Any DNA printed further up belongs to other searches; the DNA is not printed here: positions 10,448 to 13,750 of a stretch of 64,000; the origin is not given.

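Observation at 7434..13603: Type III restriction-modification system inactivated by a precise IS630 insertion in mod at CTAG; res left intact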

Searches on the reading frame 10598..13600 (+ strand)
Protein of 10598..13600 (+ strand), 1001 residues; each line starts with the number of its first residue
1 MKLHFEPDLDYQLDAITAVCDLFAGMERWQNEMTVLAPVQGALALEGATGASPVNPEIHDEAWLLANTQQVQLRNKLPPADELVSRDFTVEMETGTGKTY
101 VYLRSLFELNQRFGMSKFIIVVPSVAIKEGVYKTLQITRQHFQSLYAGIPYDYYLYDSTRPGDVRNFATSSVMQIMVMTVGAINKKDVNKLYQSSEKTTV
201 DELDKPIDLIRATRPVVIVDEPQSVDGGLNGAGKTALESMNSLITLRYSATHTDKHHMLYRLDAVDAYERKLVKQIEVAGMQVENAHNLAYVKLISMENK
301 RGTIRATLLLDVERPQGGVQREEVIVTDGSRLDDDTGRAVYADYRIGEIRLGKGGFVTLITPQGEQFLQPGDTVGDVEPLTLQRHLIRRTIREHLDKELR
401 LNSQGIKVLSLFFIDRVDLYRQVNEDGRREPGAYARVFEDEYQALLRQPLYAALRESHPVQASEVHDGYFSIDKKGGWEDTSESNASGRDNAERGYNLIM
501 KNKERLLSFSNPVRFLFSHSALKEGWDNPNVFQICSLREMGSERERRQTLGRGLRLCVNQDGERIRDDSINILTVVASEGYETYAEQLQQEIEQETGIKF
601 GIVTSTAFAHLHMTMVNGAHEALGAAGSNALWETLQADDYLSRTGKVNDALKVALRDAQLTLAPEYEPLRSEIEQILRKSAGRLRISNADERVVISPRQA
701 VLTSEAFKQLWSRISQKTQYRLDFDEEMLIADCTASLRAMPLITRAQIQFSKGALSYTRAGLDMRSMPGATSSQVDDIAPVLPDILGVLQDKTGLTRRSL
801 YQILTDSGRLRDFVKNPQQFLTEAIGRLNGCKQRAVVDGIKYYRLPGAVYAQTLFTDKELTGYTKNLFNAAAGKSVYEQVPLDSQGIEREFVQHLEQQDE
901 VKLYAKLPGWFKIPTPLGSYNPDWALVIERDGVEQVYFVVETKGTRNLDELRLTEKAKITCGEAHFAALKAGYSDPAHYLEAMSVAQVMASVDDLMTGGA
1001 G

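Call 14: search_protein_families(library=pfam, proteins=[window:10598-13600:+])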
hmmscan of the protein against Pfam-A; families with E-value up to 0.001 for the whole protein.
window:10598-13600:+ (1001 aa): 3 families
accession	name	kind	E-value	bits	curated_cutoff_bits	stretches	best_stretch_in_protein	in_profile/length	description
PF19778.5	RE_endonuc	-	1e-36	125.5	23.4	1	874-971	2-100/108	Endonuclease domain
PF04851.21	ResIII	-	7.1e-10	39.5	22.5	1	85-251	23-161/164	Type III restriction enzyme, res subunit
PF00270.35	DEAD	-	6e-08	33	26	1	85-205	14-128/167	DEAD/DEAH box helicase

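Call 15: search_protein_families(library=ncbifam, proteins=[window:10598-13600:+])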
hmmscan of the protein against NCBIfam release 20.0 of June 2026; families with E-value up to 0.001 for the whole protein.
window:10598-13600:+ (1001 aa): 2 families
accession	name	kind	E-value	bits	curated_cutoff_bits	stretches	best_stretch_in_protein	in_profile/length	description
NF012027.0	PRK15483.1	equivalog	3.2e-109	366.3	564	1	1-997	1-984/986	type III restriction-modification system endonuclease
NF046055.1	restr_BPTD_3080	equivalog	1.9e-06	26.2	800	0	509-555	570-616/970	BPTD_3080 family restriction endonuclease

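Call 16: search_protein_families(library=padloc, proteins=[window:10598-13600:+])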
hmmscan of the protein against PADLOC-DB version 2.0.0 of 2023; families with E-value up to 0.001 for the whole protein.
window:10598-13600:+ (1001 aa): 5 families
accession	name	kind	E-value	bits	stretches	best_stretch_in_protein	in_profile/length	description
PDLC03647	REase_III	-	0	1111.3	1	1-991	1-985/989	Type III restriction enzyme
PDLC03649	REase_III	-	3.2e-101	337.8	3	381-727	366-689/973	Type III restriction enzyme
PDLC03648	REase_III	-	5.7e-08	29.3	1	513-582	311-377/871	Type III restriction enzyme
PDLC03650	REase_III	-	2e-07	27.8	1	511-598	376-461/898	Type III restriction enzyme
PDLC03653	REase_III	-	9.4e-05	18.7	0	504-558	417-471/883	Type III restriction enzyme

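Call 27: search_solved_structures(query=window:10598-13600:+, show_alignments=0)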
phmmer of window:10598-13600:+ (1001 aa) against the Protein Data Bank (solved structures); distinct sequences matched with E-value up to 0.001: 1.
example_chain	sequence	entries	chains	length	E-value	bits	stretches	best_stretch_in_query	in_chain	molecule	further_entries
4zcf_C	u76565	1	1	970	5.9e-65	222.9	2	84-592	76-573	Restriction endonuclease EcoP15I, restriction subunit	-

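Call 31: search_dna_similar(query=window:10598-13600:+, collection=plasmids, mode=protein, max_rows=60, max_evalue=1e-50)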
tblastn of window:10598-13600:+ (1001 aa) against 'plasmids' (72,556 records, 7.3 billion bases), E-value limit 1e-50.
Records with a match: 147; places in all: 149; records where one place covers at least 80% of the query: 134.
Best place of each record, by identity: >=99% 2; <60% 145.
By first word of the organism name: Enterococcus 24; Bacillus 17; Listeria 16; Escherichia 15; Acinetobacter 11; Lactococcus 9; Aeromonas 5; Vibrio 3; Lactiplantibacillus 3; Citrobacter 3; and 34 more.
By predicted mobility (MOB-suite, as given by PLSDB): non-mobilizable 61; mobilizable 54; conjugative 32.
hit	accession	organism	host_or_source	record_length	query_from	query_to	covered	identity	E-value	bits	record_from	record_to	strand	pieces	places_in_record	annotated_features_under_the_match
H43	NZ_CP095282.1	Aeromonas hydrophila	Homo sapiens,ascites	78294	1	1001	100%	99.6%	0e+0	2058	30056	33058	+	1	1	DEAD/DEAH box helicase family protein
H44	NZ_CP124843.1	Aeromonas salmonicida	pure culture,meat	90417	1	1001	100%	99.5%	0e+0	2060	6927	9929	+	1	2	DEAD/DEAH box helicase family protein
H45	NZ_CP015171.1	Acetobacter ascendens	single cell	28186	1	1001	100%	53.5%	0e+0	1033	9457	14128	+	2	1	IS1380-like element IS1380A family transposase | site-specific DNA-methyltransferase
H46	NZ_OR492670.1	Acinetobacter gerneri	-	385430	1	993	99%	52.4%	0e+0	1013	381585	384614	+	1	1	DEAD/DEAH box helicase family protein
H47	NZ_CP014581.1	Paraburkholderia phytofirmans OLGA172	-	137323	1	994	99%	51.7%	0e+0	1005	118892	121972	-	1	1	DEAD/DEAH box helicase family protein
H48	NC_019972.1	Methanomethylovorans hollandica DSM 15978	-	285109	1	979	98%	45.9%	0e+0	835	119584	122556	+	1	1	DEAD/DEAH box helicase family protein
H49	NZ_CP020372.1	Candidatus Thiodictyon syntrophicum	meromictic lake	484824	1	969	97%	45.8%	0e+0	824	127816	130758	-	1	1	DEAD/DEAH box helicase family protein | virulence RhuM family protein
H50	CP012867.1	Persicobacter sp. JZB09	cell culture,soil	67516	1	969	97%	43.6%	0e+0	790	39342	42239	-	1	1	record has no annotation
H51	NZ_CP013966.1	Aeromonas hydrophila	fish,cell culture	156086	1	982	98%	42.8%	0e+0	751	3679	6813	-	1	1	DEAD/DEAH box helicase family protein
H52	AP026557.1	Vibrio alginolyticus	shrimp,shrimp food,homogenised shrimp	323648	1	982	98%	42.7%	0e+0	751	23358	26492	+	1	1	type III restriction endonuclease subunit R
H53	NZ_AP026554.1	Vibrio vulnificus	shrimp,shrimp food,homogenised shrimp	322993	1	982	98%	42.7%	0e+0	751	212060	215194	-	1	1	DEAD/DEAH box helicase family protein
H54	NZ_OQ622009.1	Vibrio parahaemolyticus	-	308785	1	982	98%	42.7%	0e+0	751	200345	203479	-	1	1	DEAD/DEAH box helicase family protein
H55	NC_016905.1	Shewanella baltica OS678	-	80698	1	982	98%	42.1%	0e+0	720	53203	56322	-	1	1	DEAD/DEAH box helicase family protein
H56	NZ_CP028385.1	Providencia heimbachae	porcine,cell culture,feces from ...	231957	1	982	98%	42.0%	0e+0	722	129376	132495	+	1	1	DEAD/DEAH box helicase family protein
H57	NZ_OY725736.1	Monoglobus pectinilyticus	-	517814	1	970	97%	40.9%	3e-159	755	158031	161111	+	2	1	DEAD/DEAH box helicase family protein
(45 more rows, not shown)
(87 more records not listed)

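Call 33: find_encoding_contigs(protein=window:10598-13600:+, flank=8000, max_places=10)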
Protein window:10598-13600:+ (1001 aa): 13 contigs read that carry it; 10 places shown.
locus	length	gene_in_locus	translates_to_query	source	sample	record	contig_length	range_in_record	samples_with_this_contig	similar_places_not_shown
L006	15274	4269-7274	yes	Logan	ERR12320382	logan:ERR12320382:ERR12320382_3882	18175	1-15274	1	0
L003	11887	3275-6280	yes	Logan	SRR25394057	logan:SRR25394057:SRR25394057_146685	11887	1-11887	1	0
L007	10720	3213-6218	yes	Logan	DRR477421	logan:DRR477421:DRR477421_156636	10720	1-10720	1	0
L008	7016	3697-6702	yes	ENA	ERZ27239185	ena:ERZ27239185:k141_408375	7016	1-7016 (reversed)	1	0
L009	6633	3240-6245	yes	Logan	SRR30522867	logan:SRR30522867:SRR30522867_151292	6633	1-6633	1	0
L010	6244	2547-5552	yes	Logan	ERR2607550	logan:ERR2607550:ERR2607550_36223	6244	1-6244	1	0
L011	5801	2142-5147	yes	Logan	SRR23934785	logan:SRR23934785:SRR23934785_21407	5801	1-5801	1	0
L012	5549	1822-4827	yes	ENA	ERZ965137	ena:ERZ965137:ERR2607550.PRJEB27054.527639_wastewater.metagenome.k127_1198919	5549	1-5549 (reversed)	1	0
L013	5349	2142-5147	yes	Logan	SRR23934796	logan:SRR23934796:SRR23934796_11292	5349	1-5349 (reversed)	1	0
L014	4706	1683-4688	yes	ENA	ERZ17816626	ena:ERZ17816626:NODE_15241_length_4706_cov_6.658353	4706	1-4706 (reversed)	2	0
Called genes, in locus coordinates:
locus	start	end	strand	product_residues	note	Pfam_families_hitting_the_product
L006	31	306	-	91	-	-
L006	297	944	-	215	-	PF01656:CbiA, PF07015:VirC1 (weak), PF09140:MipZ (weak), PF10609:ParA, PF13614:AAA_31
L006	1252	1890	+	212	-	PF00239:Resolvase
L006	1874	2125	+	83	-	-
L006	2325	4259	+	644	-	PF01555:N6_N4_Mtase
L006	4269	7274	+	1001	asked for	PF04851:ResIII, PF00270:DEAD, PF19778:RE_endonuc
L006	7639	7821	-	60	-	-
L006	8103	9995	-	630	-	PF00580:UvrD-helicase, PF13245:AAA_19, PF13604:AAA_30 (faint), PF13361:UvrD_C, PF13538:UvrD_C_2 (weak)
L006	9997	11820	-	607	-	PF11398:DUF2813, PF13175:AAA_15, PF13476:AAA_23, PF13175:AAA_15, PF13304:AAA_21, PF20469:OLD-like_TOPRIM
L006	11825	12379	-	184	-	PF00239:Resolvase, PF13384:HTH_23 (faint), PF02796:HTH_7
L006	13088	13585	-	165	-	-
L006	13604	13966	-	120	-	-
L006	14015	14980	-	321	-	PF08843:AbiEii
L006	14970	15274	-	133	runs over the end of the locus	PF19570:DUF6088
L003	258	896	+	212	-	PF00239:Resolvase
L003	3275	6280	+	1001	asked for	PF04851:ResIII, PF00270:DEAD, PF19778:RE_endonuc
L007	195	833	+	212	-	PF00239:Resolvase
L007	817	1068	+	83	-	-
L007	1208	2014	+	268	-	PF01555:N6_N4_Mtase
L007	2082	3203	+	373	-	PF01555:N6_N4_Mtase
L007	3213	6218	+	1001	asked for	PF04851:ResIII, PF00270:DEAD, PF19778:RE_endonuc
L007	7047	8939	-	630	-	PF00580:UvrD-helicase, PF13245:AAA_19, PF13604:AAA_30 (faint), PF13361:UvrD_C, PF13538:UvrD_C_2 (weak)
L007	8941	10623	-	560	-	PF11398:DUF2813, PF13175:AAA_15, PF13304:AAA_21, PF20469:OLD-like_TOPRIM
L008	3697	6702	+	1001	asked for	PF04851:ResIII, PF00270:DEAD, PF19778:RE_endonuc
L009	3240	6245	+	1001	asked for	PF04851:ResIII, PF00270:DEAD, PF19778:RE_endonuc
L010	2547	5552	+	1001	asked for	PF04851:ResIII, PF00270:DEAD, PF19778:RE_endonuc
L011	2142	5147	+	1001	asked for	PF04851:ResIII, PF00270:DEAD, PF19778:RE_endonuc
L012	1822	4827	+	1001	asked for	PF04851:ResIII, PF00270:DEAD, PF19778:RE_endonuc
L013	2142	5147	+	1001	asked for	PF04851:ResIII, PF00270:DEAD, PF19778:RE_endonuc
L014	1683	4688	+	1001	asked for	PF04851:ResIII, PF00270:DEAD, PF19778:RE_endonuc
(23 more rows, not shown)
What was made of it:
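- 10598..13603 (+): res: 1001 aa and intact. GTGKT at residue 95, DEPQ at 220, PD...ETK nuclease motif at 922-943. The protein is identical on 13 public contigs (call 33).
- Ten contigs were retrieved by exact Res identity, so res lesions were excluded by construction (call 33).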

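Call 38: find_related_loci(query=window:10598-13600:+, collection=genome_contigs, flank=6000)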
Query window:10598-13600:+ (1001 aa) in genome_contigs; peptide patterns used: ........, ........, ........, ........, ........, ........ (x = any residue, [..] = any of these).
600 stretches matched a pattern (row limit reached: there are more); 593 encode a relative of the query (tblastn E <= 1e-3); the best 80 are kept; 80 distinct loci.
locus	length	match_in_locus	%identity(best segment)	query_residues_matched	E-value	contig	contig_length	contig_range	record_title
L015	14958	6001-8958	66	1-992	0e+0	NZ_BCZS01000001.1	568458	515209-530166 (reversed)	Pluralibacter gergoviae ATCC 33028 = NBRC 105706, whole genome shotgun sequence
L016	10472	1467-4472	58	1-992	0e+0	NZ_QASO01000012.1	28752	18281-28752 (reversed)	Ectopseudomonas oleovorans strain JCM 14246 12, whole genome shotgun sequence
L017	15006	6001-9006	58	1-992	0e+0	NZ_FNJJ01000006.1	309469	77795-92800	Ectopseudomonas guguanensis strain JCM 18416, whole genome shotgun sequence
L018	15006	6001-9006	58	1-999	0e+0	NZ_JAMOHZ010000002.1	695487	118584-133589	Stutzerimonas stutzeri strain 28a22 40Pst28a22gv13C002, whole genome shotgun sequence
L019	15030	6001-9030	57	1-1000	0e+0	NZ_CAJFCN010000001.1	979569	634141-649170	Pseudomonas paracarnis strain V5/DAB/2/5, whole genome shotgun sequence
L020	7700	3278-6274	57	1-1000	0e+0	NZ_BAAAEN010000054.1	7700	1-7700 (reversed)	Pigmentiphaga daeguensis strain JCM 14330 sequence54, whole genome shotgun sequence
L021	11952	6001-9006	58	1-991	0e+0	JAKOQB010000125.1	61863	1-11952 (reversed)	MAG: Pseudomonadota bacterium isolate all_maxbin.099 k201_1083240, whole genome shotgun sequence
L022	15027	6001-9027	57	1-992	0e+0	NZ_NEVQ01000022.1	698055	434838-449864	Bordetella genomosp. 4 strain AU9919 NODE_1_length_698055_cov_26.4346_ID_1, whole genome shotgun sequence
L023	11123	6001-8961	58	1-989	0e+0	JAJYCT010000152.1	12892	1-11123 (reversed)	MAG: Myxococcales bacterium isolate BP9.bin63 NODE_9699_length_12892_cov_1.462671, whole genome shotgun sequence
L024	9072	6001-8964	57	1-997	0e+0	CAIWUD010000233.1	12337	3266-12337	MAG: uncultured Chloroflexi bacterium isolate LaPlata-a_bin-2315 genome assembly, contig: bin-2315:233/652, whole genome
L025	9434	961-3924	58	1-991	0e+0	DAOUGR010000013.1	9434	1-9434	MAG TPA_asm: Anaerolineaceae bacterium isolate R77_208 k123_2953252, whole genome shotgun sequence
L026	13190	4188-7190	56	1-990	0e+0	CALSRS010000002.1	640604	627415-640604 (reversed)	MAG: uncultured Gammaproteobacteria bacterium isolate L_MB228 genome assembly, contig: scaffold_27762_L_MB228, whole gen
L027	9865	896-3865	57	1-991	0e+0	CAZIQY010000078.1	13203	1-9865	MAG TPA_asm: uncultured Syntrophaceae bacterium isolate SRP098346_co1_212 genome assembly, contig: NODE_5499_length_1320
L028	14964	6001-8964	56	1-990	0e+0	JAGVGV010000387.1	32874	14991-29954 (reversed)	MAG: Deltaproteobacteria bacterium isolate DeMMO2_24 c_000000089878, whole genome shotgun sequence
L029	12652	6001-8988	56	1-992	0e+0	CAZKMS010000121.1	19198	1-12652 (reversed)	MAG TPA_asm: uncultured Verrucomicrobiaceae bacterium isolate SRP344714_co2_434 genome assembly, contig: NODE_7363_lengt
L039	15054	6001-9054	54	1-1001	0e+0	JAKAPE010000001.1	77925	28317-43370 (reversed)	MAG: Proteobacteria bacterium isolate YF1.bin4 NODE_267_length_77925_cov_1.972840, whole genome shotgun sequence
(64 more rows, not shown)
